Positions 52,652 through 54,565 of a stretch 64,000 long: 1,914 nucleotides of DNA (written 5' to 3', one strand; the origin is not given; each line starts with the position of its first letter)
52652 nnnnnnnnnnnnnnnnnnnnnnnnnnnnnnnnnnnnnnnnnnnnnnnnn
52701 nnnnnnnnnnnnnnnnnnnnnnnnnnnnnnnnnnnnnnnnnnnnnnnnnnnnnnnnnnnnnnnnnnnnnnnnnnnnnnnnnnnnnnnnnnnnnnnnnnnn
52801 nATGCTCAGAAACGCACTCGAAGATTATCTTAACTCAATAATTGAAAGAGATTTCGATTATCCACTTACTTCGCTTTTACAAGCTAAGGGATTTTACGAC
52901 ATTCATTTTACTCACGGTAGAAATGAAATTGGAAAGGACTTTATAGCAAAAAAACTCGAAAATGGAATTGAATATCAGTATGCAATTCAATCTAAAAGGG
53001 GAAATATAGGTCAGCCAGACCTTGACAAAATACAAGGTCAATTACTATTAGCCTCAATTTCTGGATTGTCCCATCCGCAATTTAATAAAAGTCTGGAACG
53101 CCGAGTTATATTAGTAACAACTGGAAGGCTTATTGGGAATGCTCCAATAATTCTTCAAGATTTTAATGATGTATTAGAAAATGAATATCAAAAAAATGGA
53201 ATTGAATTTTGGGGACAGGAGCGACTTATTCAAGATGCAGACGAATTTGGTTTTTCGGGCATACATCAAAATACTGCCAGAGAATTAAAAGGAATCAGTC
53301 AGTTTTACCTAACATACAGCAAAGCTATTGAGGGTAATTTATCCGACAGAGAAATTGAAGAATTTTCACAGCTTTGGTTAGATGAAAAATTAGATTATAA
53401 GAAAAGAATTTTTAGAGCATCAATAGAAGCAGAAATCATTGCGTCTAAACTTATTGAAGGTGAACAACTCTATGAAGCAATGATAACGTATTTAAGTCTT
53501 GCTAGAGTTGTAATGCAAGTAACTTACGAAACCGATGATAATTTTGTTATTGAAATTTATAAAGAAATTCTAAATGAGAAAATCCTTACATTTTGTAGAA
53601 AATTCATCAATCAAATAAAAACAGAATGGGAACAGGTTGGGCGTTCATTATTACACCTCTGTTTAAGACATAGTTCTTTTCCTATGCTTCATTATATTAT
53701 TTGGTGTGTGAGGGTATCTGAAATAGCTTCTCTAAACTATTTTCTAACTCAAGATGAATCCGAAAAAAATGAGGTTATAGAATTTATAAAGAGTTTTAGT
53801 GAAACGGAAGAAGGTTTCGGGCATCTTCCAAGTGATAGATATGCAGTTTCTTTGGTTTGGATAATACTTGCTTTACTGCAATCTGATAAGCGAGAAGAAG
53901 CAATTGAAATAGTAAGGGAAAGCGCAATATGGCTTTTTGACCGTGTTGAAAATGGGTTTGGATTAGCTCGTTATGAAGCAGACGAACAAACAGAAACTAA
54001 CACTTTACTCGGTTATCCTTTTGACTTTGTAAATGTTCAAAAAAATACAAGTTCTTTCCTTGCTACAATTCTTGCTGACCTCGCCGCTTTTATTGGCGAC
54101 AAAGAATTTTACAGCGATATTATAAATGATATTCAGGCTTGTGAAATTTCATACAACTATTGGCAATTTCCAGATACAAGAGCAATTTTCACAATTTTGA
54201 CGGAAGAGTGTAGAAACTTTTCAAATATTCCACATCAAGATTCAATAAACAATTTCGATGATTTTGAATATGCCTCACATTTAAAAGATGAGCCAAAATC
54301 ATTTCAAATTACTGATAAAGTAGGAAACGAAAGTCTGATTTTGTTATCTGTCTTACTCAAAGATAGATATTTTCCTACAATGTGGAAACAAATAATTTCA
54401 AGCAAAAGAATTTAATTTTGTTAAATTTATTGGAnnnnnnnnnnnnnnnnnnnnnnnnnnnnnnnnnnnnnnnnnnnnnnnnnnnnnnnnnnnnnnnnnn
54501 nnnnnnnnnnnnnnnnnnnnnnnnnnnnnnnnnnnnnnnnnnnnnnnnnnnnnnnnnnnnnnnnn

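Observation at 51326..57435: Candidate undescribed defence locus in the island cargo: duplicated unknown protein, Mrr-like nuclease with unknown domain, and nuclease-fold/methyltransferase fusion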

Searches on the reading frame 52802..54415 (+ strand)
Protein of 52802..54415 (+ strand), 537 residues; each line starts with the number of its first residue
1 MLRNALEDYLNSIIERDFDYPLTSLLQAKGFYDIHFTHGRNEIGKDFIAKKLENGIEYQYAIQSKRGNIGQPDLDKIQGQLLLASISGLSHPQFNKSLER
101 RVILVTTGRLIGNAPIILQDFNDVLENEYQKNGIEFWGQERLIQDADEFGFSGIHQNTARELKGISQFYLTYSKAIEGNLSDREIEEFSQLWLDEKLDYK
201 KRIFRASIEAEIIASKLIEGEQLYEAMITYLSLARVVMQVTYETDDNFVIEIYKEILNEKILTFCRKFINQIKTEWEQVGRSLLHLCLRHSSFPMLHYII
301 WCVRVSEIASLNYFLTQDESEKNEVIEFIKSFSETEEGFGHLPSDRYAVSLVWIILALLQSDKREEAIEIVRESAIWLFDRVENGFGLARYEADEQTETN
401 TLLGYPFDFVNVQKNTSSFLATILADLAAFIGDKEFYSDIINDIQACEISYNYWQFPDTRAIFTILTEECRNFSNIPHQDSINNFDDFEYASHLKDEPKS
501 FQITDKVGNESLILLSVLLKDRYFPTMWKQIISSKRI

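Call 4: search_protein_families(library=pfam, proteins=[window:52802-54415:+], max_evalue=0.1)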
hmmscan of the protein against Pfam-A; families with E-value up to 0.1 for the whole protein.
window:52802-54415:+ (537 aa): 2 families
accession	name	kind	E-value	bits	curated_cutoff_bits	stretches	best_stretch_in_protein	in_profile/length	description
PF04471.18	Mrr_cat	-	1.1e-05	25.9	21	1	15-81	6-73/115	Restriction endonuclease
PF06214.17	SLAM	-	0.092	13.2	25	0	310-366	59-115/125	Signaling lymphocytic activation molecule (SLAM) protein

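Call 5: search_protein_families(library=padloc, proteins=[window:52802-54415:+], max_evalue=0.1)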
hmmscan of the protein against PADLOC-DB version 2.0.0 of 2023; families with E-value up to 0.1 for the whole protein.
window:52802-54415:+ (537 aa): 1 family
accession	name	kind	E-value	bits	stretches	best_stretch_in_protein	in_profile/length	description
PDLC04796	PDC-S02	-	0.002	15.1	1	4-82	234-314/390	-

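Call 6: search_protein_families(library=ncbifam, proteins=[window:52802-54415:+], max_evalue=0.1)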
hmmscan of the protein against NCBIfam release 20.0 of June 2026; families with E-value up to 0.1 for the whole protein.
window:52802-54415:+ (537 aa): 1 family
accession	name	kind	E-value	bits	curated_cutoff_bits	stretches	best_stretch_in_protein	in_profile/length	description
TIGR04452.1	Lepto_Lipo_YY_C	subfamily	0.0043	17.2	28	0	411-471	48-108/116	TIGR04452 family lipoprotein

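Call 8: find_homologous_proteins(query=window:52802-54415:+)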
Query window:52802-54415:+ (537 aa): 312 proteins with E <= 0.001 among 8000 candidates; the best 120 are listed.
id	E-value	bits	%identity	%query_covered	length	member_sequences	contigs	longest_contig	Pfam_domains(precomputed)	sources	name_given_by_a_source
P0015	0.0e+0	1205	100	100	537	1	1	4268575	PF04471.19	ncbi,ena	-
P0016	0.0e+0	1032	83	99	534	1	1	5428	PF04471.19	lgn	-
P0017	0.0e+0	1012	82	99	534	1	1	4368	-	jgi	jgi:hypothetical protein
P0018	0.0e+0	1011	81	99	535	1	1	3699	-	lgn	-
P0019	1.6e-277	939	75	100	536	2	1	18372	-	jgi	jgi:hypothetical protein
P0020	2.4e-271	919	74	100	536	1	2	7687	PF04471.19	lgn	-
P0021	6.3e-263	891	72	100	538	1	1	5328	-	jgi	jgi:hypothetical protein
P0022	2.5e-260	883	72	99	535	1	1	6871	PF04471.19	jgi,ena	-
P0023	8.1e-244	828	68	100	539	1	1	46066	PF04471.19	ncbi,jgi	jgi:hypothetical protein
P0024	2.7e-239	813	67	100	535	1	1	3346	PF04471.19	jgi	jgi:hypothetical protein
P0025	6.5e-238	809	67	99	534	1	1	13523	PF04471.19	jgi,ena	jgi:hypothetical protein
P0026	4.2e-235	799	66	99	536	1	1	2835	-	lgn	-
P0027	6.7e-235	799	65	100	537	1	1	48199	PF04471.19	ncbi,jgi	jgi:hypothetical protein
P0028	3.7e-232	790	65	100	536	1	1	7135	PF04471.19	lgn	-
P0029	7.1e-232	789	64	99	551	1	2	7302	-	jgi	jgi:hypothetical protein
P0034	5.7e-227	773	63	99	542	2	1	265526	PF04471.19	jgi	jgi:Restriction endonuclease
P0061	7.0e-219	746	60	99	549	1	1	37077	PF04471.19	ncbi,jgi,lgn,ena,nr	ncbi:MAG TPA: restriction endonuclease [Nitrososphaera sp.]|jgi:hypothetical protein|nr:restriction 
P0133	3.2e-191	655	57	99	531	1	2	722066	PF04471.19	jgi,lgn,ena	-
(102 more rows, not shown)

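Call 10: find_encoding_contigs(protein=P0023, flank=8000, max_places=2)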
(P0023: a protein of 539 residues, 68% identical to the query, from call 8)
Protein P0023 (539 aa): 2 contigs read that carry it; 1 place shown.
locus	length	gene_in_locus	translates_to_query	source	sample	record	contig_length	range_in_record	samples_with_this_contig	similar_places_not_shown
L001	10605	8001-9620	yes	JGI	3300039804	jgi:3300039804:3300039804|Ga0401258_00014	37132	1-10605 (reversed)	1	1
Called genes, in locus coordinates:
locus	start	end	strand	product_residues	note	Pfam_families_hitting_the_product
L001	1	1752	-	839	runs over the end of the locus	PF02384:N6_Mtase, PF01170:UPF0020 (faint), PF13847:Methyltransf_31 (faint), PF07669:Eco57I (weak), PF01420:Methylase_S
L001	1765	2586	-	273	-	-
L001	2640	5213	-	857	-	PF04313:HSDR_N (weak), PF13588:HSDR_N_2 (weak), PF04851:ResIII, PF00270:DEAD, PF18766:SWI2_SNF2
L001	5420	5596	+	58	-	PF00571:CBS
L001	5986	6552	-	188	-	PF00239:Resolvase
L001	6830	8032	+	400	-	-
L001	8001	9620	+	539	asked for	PF04471:Mrr_cat (faint)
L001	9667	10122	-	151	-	PF00665:rve, PF13683:rve_3, PF13333:rve_2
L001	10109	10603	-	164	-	?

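Call 11: find_encoding_contigs(protein=P0027, flank=8000, max_places=2)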
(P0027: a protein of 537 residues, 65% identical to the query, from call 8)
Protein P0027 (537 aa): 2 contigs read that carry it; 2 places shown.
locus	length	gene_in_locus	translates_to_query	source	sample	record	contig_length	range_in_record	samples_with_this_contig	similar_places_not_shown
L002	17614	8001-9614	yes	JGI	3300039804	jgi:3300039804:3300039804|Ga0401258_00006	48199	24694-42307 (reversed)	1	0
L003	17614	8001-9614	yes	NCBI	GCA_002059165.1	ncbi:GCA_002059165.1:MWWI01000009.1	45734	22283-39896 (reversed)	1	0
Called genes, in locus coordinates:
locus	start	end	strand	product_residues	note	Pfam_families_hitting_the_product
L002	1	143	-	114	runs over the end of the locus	-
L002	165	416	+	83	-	-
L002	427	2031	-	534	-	PF02384:N6_Mtase, PF07669:Eco57I, PF22837:M_Eco57I_C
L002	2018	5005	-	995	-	PF04313:HSDR_N (faint), PF20473:MmeI_Mtase (weak), PF07669:Eco57I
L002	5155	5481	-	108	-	PF11171:DUF2958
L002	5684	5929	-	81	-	-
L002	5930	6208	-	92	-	PF04014:MazE_antitoxin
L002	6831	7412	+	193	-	-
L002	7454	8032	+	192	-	-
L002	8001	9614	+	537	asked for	PF04471:Mrr_cat (faint)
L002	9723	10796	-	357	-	-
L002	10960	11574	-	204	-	PF00239:Resolvase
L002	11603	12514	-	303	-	PF18184:SLATT_3, PF14015:DUF4231, PF18186:SLATT_4 (faint), PF18181:SLATT_1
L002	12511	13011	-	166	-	PF08937:ThsB_TIR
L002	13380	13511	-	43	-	-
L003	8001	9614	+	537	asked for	PF04471:Mrr_cat (faint)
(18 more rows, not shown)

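Call 12: find_encoding_contigs(protein=P0034, flank=8000, max_places=2)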
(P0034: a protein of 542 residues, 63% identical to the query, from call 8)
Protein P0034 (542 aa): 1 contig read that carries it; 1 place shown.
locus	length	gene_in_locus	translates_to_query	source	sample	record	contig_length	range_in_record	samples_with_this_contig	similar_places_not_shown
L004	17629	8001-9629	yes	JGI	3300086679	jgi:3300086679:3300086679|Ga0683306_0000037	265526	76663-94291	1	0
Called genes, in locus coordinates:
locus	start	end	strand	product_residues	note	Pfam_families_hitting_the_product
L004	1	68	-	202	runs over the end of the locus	-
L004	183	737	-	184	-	-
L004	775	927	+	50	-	-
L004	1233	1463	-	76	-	-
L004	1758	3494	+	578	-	PF05335:DUF745 (faint)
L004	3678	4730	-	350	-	PF01548:DEDD_Tnp_IS110, PF02371:Transposase_20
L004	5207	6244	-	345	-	PF00589:Phage_integrase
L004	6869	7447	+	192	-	-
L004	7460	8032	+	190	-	-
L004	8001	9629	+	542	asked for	PF04471:Mrr_cat (weak)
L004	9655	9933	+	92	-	-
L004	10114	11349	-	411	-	PF28597:T2SSF_N, PF00482:T2SSF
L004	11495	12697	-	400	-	PF00437:T2SSE, PF13401:AAA_22 (weak)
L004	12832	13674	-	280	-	-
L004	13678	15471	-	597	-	PF05157:MshEN, PF00437:T2SSE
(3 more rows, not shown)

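Call 14: find_encoding_contigs(protein=P0061, flank=8000, max_places=2)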
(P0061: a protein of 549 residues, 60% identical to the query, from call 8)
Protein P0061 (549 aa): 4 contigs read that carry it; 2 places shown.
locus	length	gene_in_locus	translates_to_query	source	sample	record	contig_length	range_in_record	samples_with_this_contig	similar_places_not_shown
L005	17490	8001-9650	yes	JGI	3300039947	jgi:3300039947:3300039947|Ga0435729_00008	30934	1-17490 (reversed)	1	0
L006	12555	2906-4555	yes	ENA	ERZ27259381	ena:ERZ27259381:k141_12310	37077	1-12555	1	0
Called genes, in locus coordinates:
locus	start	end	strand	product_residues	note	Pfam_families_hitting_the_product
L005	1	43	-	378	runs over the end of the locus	-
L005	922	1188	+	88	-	-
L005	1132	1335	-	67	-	-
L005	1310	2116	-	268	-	PF00142:Fer4_NifH (faint), PF01656:CbiA, PF02374:ArsA_ATPase, PF06564:CBP_BcsQ, PF09140:MipZ (faint), PF10609:ParA, PF13614:AAA_31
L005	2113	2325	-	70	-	PF00376:MerR, PF12728:HTH_17 (faint), PF13411:MerR_1 (weak)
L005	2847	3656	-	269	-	-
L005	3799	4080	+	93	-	-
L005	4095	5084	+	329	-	PF00589:Phage_integrase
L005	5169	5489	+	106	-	-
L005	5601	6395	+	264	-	-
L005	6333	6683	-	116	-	-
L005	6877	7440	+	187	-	-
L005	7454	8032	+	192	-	-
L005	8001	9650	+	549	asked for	PF04471:Mrr_cat (weak)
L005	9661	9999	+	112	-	-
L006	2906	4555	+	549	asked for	PF04471:Mrr_cat (weak)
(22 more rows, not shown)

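Call 15: find_encoding_contigs(protein=P0133, flank=8000, max_places=2)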
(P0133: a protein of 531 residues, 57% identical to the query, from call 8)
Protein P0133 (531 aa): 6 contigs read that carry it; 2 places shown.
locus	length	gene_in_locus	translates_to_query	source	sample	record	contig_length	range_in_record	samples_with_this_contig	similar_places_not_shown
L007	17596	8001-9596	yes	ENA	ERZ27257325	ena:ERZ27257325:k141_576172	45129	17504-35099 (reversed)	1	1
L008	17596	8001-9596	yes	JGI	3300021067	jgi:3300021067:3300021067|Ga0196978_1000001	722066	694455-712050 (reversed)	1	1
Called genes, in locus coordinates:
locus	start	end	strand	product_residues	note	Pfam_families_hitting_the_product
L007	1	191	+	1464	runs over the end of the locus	PF00069:Pkinase, PF07714:PK_Tyr_Ser-Thr, PF00211:Guanylate_cyc, PF07719:TPR_2 (faint), PF13374:TPR_10 (faint), PF13191:AAA_16, PF00515:TPR_1 (faint), PF13424:TPR_12, +1 more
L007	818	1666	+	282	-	-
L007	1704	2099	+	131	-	-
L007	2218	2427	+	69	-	-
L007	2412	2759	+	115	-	-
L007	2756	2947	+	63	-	-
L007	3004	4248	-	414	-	PF22837:M_Eco57I_C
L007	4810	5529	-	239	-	-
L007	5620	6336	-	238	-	PF14243:R2K_3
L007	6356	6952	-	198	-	-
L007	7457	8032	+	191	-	-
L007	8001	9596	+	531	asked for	PF04471:Mrr_cat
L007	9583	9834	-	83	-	-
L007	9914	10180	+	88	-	PF01381:HTH_3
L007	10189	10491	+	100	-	PF22266:DUF6953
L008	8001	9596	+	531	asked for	PF04471:Mrr_cat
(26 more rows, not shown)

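Call 21: find_related_loci(query=A3, collection=genome_contigs, flank=10000)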
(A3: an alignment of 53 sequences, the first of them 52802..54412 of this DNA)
Query A3 (537 aa) in genome_contigs; peptide patterns used: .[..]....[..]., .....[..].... (x = any residue, [..] = any of these).
262 stretches matched a pattern; 75 encode a relative of the query (tblastn E <= 1e-3); 75 distinct loci.
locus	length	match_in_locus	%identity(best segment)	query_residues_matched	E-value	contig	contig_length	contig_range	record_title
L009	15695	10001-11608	60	1-534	0e+0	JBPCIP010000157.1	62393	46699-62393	MAG: Pyrinomonadaceae bacterium isolate TH_ant_mag_3 S1Ck127_2382631_flag_1_multi_14.3222_len_62393, whole genome shotgu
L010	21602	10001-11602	58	1-532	0e+0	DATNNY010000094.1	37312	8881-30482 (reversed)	MAG TPA_asm: Pyrinomonadaceae bacterium isolate SMAG_U11517 k141_1181896, whole genome shotgun sequence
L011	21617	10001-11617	51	1-537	0e+0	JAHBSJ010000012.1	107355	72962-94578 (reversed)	MAG: Acidobacteria bacterium isolate ACE_ACI5 ACI5_12, whole genome shotgun sequence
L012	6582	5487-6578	62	1-363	3e-143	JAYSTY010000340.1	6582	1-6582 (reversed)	MAG: Blastocatellia bacterium isolate GFS_12554 GFS_12554_339, whole genome shotgun sequence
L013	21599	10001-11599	42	1-532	1e-132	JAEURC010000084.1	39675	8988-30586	MAG: Anaerolineales bacterium isolate new MAG-267 k141_3175662, whole genome shotgun sequence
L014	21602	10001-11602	39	1-532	3e-123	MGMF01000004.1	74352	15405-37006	MAG: Chloroflexi bacterium GWB2_49_20 gwb2_scaffold_108, whole genome shotgun sequence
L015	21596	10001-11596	39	1-528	4e-118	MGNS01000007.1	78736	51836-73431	MAG: Chloroflexi bacterium RBG_16_57_11 RBG_16_scaffold_1089, whole genome shotgun sequence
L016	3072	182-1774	36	1-537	1e-115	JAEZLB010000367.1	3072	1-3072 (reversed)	MAG: Proteobacteria bacterium isolate OH_CDB_57 k127_1583267, whole genome shotgun sequence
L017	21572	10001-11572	35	1-528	2e-93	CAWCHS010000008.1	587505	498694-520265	MAG: Candidatus Eremiobacteraeota bacterium isolate MFD09603.bin.1.397 genome assembly, contig: contig_6865, whole genom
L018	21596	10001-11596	31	1-532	6e-79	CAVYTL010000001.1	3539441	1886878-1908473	MAG: Candidatus Eremiobacteraeota bacterium isolate MFD09603.bin.2.222 genome assembly, contig: contig_1361, whole genom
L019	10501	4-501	72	367-532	4e-78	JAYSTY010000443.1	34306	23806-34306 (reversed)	MAG: Blastocatellia bacterium isolate GFS_12554 GFS_12554_442, whole genome shotgun sequence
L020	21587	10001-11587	32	1-533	2e-67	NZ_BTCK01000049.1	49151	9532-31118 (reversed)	Paenibacillus sp. CCS19 sequence049, whole genome shotgun sequence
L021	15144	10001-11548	30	1-524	2e-65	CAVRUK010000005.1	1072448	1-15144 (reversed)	MAG: uncultured delta proteobacterium isolate MFD02248.bin.1.51 genome assembly, contig: contig_7132, whole genome shotg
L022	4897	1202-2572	32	1-456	9e-66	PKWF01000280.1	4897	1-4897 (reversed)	MAG: Vulcanimicrobiota bacterium isolate palsa_1505 73.20120500_P31.9_contig_66325, whole genome shotgun sequence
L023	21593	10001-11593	32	1-535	1e-64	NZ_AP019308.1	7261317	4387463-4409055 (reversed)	Paenibacillus baekrokdamisoli strain KCTC 33723 chromosome, complete genome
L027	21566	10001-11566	29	1-532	3e-63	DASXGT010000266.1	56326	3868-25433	MAG TPA_asm: Bryobacteraceae bacterium isolate SMAG_U5172 k141_4909387, whole genome shotgun sequence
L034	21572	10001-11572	28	1-533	5e-58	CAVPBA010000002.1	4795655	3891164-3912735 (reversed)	MAG: Terriglobales bacterium isolate MFD00031.bin.2.5 genome assembly, contig: contig_2236, whole genome shotgun sequenc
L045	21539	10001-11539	30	1-531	3e-55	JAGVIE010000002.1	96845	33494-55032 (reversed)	MAG: Bacteroidetes bacterium isolate DeMMO2_4 c_000000023847, whole genome shotgun sequence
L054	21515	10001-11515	28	1-483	1e-46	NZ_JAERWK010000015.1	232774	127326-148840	Nakamurella leprariae strain YIM 132084 Scaffold6_2, whole genome shotgun sequence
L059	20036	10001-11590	25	2-531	2e-42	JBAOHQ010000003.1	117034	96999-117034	MAG: Ilumatobacteraceae bacterium isolate AS_Ams2_Bin21 np1-np2_contig_20682, whole genome shotgun sequence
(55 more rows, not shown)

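Call 26: predict_structure(alignment_id=A3)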
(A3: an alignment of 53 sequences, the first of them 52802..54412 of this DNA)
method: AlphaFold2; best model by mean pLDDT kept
length: 537 residues; sequences in the alignment: 53
mean_pLDDT: 88.3   pTM: 0.88
mean pLDDT of the five models: 88.3, 85.6, 85.2, 84.2, 83.8
residues with pLDDT >= 90: 311; 70-90: 190; 50-70: 29; < 50: 7
segments of 3 or more residues with pLDDT < 50: 40-43, 535-537
pLDDT, mean of each block of 10 residues (from residue 1): 79 77 88 75 69 92 90 89 85 86 92 94 94 92 84 60 83 93 93 88 91 92 95 96 90 92 96 94 83 82 96 96 97 94 93 97 97 95 85 85 71 82 96 94 93 89 86 84 84 88 93 96 94 64
secondary structure, 60 per line:
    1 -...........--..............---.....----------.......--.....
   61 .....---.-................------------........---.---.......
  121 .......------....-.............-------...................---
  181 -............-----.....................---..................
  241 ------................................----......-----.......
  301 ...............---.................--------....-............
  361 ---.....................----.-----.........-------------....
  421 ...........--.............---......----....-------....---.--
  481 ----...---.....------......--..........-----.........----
elements in order: H2-12 H15-28 E32-36 E47-53 E56-65 H71-86 E99-106 H114-127 E134-137 H139-151 H159-177 H182-193 H199-219 H223-240 H247-278 H283-288 H294-315 H319-335 H349-360 H364-384 H395-403 H419-431 H434-446 E450-455 H460-463 E471-474 H492-495 H502-507 H510-519 H525-533

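Call 31: fold_search(model_id=the predicted structure, library=pdb)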
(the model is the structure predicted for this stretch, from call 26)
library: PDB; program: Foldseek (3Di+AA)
matches with E <= 10: 836; with E <= 0.001: 0
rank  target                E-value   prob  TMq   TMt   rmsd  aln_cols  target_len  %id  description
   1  7rdr_A                3.6e-02  0.96  0.22  0.25  13.9       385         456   15  Circular tandem repeat protein with novel repeat topology and enhanced subunit contact surfaces (released 2021-09-01)
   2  5mfd_J                5.6e-02  0.33  0.11  0.16  17.0       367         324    8  Designed armadillo repeat protein YIIIM''6AII in complex with pD_(KR)5 (released 2017-07-19)
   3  6xns_C                6.9e-02  0.72  0.17  0.24  23.0       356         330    9  C3_crown-05 (released 2020-12-23)
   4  4gpk_C                7.8e-02  0.41  0.14  0.19  16.9       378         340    9  Crystal structure of NprR in complex with its cognate peptide NprX (released 2013-07-03)
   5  8f6q_A                9.2e-02  0.92  0.17  0.38  14.7       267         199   16  CryoEM structure of designed modular protein oligomer C8-71 (released 2023-11-29)
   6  5h7c_C                9.6e-02  0.35  0.11  0.14  24.1       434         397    9  Crystal structure of a repeat protein with two Protein A-DHR14 repeat modules (released 2017-06-28)
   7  8qgy_A                1.0e-01  0.47  0.17  0.13  20.5       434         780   10  Cryo-EM structure of C-terminally truncated Apoptosis signal-regulating kinase 1 (ASK1) (released 2024-04-03)
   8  5cwm                  1.0e-01  0.89  0.17  0.33  13.4       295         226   11  Crystal structure of de novo designed helical repeat protein DHR64 (released 2015-12-16)
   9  9ijj_l                1.0e-01  0.18  0.12  0.09  31.4       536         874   12  In situ structure of the central apparatus in mouse sperm axoneme. (released 2025-06-04)
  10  1fok_A                1.1e-01  1.00  0.21  0.20   4.0       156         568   13  STRUCTURE OF RESTRICTION ENDONUCLEASE FOKI BOUND TO DNA (released 1997-12-03)
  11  5h7c_A                1.2e-01  0.47  0.15  0.18  21.2       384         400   12  Crystal structure of a repeat protein with two Protein A-DHR14 repeat modules (released 2017-06-28)
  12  5k7v_A                1.2e-01  0.35  0.12  0.18  18.1       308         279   10  Computational Design of Self-Assembling Cyclic Protein Homooligomers (released 2017-04-12)
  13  4bg6_A                1.4e-01  0.98  0.25  0.49   8.2       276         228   11  14-3-3 interaction with Rnd3 prenyl-phosphorylation motif (released 2013-05-29)
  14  8chy                  1.4e-01  0.51  0.15  0.24  15.6       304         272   13  Crystal structure of an 8-repeat consensus TPR superhelix with Zinc. (released 2024-02-21)
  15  9nlw_I                1.4e-01  0.33  0.11  0.18  18.8       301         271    9  Y20S (Sec18-Sec17-Sec9-Sso1-Snc1) EDTA - Class 6 (released 2025-10-01)
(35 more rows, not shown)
